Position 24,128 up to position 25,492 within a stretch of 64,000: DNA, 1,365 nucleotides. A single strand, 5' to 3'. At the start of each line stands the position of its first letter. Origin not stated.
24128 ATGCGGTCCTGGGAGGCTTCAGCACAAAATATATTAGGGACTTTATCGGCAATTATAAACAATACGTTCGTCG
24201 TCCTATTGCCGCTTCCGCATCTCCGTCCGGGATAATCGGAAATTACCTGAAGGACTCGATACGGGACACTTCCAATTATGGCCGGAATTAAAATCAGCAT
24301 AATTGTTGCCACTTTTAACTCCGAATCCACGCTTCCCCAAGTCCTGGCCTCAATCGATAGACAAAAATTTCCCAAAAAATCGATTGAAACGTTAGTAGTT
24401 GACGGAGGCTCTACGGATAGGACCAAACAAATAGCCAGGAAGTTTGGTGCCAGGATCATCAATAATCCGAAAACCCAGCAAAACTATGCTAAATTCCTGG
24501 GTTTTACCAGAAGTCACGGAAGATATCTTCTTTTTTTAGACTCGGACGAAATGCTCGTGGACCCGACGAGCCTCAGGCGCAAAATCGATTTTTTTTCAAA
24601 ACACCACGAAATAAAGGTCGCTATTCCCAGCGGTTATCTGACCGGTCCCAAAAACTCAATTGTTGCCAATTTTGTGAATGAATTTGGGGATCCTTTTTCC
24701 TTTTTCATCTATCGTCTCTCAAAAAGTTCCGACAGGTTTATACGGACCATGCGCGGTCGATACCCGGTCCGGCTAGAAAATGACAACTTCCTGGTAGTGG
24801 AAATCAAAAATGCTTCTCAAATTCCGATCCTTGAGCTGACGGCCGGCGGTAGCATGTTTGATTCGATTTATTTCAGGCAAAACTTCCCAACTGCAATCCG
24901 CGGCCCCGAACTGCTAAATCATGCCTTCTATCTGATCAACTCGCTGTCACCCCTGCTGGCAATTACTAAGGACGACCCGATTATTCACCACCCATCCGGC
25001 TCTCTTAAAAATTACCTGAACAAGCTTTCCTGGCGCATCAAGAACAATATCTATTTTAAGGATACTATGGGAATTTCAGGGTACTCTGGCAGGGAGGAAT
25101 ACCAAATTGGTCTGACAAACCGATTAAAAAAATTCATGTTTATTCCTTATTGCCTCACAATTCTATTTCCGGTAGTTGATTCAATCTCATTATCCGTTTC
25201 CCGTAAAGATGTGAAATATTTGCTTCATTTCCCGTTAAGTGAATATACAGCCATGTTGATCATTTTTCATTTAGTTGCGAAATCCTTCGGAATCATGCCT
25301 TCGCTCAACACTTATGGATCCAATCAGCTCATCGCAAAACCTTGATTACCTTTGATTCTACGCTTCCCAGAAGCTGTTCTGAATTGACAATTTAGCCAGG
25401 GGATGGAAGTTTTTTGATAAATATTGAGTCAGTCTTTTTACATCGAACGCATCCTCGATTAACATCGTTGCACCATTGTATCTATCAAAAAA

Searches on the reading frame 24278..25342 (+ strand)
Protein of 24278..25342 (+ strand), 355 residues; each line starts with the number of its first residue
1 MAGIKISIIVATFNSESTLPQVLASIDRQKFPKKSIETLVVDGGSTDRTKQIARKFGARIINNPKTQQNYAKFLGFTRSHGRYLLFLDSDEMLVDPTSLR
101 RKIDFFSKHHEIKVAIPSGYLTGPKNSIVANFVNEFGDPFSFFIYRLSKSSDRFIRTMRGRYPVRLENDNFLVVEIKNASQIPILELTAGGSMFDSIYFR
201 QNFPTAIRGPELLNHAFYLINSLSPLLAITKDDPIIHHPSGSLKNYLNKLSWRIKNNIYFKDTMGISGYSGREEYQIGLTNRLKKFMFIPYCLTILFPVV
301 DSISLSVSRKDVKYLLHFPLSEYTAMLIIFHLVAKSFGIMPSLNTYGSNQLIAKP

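Call 9: search_protein_families(library=pfam, proteins=[window:24278-25342:+], max_evalue=0.001)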
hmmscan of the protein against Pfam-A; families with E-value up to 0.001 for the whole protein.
window:24278-25342:+ (355 aa): 2 families
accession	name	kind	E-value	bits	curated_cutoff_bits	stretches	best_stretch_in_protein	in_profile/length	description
PF00535.33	Glycos_transf_2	-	8e-19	68.6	23.3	1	7-112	1-111/168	Glycosyl transferase family 2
PF13704.12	Glyco_tranf_2_4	-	5.7e-05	24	27.5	0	37-104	21-95/98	Glycosyl transferase family 2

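Call 86: search_protein_families(library=ncbifam, proteins=[window:24278-25342:+], max_evalue=0.00001)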
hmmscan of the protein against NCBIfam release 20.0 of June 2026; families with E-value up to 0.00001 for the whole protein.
window:24278-25342:+ (355 aa): 12 families
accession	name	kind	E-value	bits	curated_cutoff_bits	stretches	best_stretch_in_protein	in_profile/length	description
TIGR04283.1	glyco_like_mftF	equivalog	5e-14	52.4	182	1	6-106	1-96/221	TIGR04283 family arsenosugar biosynthesis glycosyltransferase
NF041875.1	EPS_EpsD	equivalog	5.1e-13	49.1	370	1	6-110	1-108/325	exopolysaccharide biosynthesis glycosyltransferase EpsD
NF007482.0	PRK10073.1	equivalog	2.4e-12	46.5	423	1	5-104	7-108/334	glycosyltransferase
TIGR03111.1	glyc2_xrt_Gpos1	hypoth_equivalog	3.2e-10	39.4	363.95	1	5-114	50-164/439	TIGR03111 family XrtG-associated glycosyltransferase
NF047683.1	TeichurnBiosyTuaG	equivalog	3.8e-10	39.8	400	1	5-110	7-115/252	teichuronic acid biosynthesis protein TuaG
NF010496.0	PRK13915.1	equivalog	2.4e-09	36.7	262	1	3-75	30-103/307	glucosyl-3-phosphoglycerate synthase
NF038302.1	EPS_HpsE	equivalog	3.1e-08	32.9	300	1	5-112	2-117/307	hormogonium polysaccharide biosynthesis glycosyltransferase HpsE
TIGR04182.1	glyco_TIGR04182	equivalog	4.3e-08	32.9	325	1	6-91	2-83/293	S-layer glycoprotein N-glycosyltransferase AglJ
NF050050.1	ProtGlycPglI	equivalog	3e-07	30.1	500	1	5-95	3-98/306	GalNAc(5)-diNAcBac-PP-undecaprenol beta-1,3-glucosyltransferase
NF053739.1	GlytfEpsEBac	equivalog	6e-07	28.7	450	1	5-114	2-115/265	glycosyltransferase EpsE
TIGR03965.1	mycofact_glyco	equivalog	1.5e-06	27.4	280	1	6-101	76-174/467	mycofactocin biosynthesis glycosyltransferase MftF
NF041391.1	DPhHxTase_Halo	equivalog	8.8e-06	24.8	375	0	11-65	2-53/213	dolichyl-phosphate hexose transferase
